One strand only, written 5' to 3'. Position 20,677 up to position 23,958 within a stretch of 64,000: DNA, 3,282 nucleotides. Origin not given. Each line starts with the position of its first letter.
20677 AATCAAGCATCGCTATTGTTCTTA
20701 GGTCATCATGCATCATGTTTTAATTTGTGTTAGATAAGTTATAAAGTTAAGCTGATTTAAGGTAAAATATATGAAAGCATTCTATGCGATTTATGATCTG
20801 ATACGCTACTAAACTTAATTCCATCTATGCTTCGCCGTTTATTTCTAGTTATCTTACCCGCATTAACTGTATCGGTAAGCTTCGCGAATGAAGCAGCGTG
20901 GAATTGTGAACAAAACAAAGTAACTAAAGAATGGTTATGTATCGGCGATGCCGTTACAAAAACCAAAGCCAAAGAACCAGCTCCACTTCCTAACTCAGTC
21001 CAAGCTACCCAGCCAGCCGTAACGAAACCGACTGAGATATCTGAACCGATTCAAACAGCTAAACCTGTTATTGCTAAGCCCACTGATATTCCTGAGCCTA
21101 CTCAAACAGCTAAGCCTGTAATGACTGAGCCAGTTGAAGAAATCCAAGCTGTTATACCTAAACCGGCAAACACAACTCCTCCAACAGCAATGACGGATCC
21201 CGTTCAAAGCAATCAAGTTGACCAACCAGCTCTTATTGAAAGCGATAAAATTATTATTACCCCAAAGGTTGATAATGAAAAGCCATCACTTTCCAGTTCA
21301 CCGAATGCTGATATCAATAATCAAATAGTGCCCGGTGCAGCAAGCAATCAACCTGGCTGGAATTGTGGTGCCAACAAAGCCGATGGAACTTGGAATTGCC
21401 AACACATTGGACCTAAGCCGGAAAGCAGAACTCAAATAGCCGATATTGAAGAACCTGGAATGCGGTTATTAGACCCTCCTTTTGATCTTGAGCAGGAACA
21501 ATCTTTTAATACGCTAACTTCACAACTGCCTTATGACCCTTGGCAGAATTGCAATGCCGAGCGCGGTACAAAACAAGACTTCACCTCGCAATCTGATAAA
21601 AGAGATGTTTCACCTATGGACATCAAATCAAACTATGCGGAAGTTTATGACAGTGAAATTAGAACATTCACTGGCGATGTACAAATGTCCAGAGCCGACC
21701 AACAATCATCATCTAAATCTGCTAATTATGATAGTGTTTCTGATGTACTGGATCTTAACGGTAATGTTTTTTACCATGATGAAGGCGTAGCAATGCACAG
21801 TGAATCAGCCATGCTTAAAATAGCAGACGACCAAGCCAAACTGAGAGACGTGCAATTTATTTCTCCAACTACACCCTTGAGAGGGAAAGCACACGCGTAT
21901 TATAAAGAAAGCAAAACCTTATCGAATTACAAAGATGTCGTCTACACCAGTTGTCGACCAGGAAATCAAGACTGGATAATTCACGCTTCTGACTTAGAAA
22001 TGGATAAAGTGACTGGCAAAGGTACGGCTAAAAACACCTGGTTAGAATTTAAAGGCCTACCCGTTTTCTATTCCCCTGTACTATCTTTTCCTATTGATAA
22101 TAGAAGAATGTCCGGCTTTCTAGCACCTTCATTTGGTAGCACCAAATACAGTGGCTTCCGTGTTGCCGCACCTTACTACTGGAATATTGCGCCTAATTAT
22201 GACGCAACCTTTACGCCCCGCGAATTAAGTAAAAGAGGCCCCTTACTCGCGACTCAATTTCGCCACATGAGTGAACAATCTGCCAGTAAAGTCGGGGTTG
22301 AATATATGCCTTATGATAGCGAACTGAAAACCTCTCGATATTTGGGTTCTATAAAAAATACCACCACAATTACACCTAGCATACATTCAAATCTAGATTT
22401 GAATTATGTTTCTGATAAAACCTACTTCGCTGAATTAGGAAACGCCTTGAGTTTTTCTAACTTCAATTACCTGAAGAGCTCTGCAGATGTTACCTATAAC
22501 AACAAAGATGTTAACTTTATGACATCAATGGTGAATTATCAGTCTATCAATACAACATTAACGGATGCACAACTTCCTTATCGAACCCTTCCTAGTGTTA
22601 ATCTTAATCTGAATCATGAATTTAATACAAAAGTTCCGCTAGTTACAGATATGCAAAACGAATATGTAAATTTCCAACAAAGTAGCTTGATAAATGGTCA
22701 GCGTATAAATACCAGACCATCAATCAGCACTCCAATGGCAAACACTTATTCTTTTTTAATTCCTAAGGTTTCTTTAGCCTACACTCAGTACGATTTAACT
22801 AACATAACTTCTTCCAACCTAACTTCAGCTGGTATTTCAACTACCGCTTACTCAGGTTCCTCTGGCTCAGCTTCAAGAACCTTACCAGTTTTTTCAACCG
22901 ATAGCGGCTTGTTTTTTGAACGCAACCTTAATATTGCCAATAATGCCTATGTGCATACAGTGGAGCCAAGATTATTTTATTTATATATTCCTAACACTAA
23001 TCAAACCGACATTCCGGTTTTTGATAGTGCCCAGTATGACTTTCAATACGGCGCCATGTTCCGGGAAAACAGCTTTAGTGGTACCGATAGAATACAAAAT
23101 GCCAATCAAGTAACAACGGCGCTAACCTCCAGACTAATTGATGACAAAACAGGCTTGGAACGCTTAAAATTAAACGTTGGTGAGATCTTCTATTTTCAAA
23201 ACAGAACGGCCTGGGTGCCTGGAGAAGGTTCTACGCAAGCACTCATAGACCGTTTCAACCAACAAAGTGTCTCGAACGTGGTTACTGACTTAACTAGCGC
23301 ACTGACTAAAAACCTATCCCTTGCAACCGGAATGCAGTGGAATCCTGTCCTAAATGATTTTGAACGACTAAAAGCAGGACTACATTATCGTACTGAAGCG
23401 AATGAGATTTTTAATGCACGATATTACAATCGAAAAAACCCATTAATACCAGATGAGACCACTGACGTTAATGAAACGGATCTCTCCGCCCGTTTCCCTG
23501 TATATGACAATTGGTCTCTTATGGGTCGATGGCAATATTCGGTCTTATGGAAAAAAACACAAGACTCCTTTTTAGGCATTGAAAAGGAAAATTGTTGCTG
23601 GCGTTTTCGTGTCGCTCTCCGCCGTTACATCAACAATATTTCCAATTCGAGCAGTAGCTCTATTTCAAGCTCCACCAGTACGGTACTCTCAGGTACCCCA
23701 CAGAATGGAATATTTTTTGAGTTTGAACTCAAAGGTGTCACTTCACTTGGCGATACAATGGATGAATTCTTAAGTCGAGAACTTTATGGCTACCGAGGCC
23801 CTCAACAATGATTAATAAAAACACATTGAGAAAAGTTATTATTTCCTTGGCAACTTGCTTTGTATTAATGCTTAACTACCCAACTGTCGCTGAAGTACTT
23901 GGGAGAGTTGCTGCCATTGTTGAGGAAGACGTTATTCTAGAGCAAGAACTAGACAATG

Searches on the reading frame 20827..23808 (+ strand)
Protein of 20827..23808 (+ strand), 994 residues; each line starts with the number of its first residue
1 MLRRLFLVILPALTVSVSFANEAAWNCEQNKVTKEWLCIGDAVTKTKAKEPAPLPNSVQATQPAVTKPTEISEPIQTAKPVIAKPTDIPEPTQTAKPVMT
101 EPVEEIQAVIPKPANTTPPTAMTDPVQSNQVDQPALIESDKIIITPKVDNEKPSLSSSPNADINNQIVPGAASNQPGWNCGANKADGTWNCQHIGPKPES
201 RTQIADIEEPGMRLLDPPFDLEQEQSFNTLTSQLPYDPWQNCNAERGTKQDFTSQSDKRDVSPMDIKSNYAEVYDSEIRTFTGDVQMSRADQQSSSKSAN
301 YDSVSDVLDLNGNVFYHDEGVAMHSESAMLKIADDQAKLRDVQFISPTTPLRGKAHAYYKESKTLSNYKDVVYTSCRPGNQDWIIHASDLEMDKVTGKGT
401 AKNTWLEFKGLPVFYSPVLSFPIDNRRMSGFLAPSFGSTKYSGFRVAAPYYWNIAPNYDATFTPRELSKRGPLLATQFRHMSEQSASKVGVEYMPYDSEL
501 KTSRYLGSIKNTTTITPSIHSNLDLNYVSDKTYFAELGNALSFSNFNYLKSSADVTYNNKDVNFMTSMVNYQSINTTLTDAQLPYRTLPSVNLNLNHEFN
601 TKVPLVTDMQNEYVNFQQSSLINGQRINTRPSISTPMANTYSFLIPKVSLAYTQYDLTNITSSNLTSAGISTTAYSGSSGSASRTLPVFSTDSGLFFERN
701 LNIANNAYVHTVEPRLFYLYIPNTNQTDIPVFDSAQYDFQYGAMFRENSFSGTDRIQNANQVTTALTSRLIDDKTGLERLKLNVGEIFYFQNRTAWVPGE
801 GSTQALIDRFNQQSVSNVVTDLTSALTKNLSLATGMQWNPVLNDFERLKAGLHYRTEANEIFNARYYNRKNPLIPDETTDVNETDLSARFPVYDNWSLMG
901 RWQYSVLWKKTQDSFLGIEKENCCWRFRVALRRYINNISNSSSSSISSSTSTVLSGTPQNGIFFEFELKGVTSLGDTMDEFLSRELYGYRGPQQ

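Call 60: search_protein_families(library=pfam, proteins=[window:20827-23808:+], max_evalue=0.00001)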
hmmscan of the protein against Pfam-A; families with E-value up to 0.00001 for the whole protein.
window:20827-23808:+ (994 aa): 1 family
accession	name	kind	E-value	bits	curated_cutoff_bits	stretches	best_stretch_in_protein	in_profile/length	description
PF04453.20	LptD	-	2.8e-91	307.1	22.4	1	503-896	2-384/384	LPS transport system D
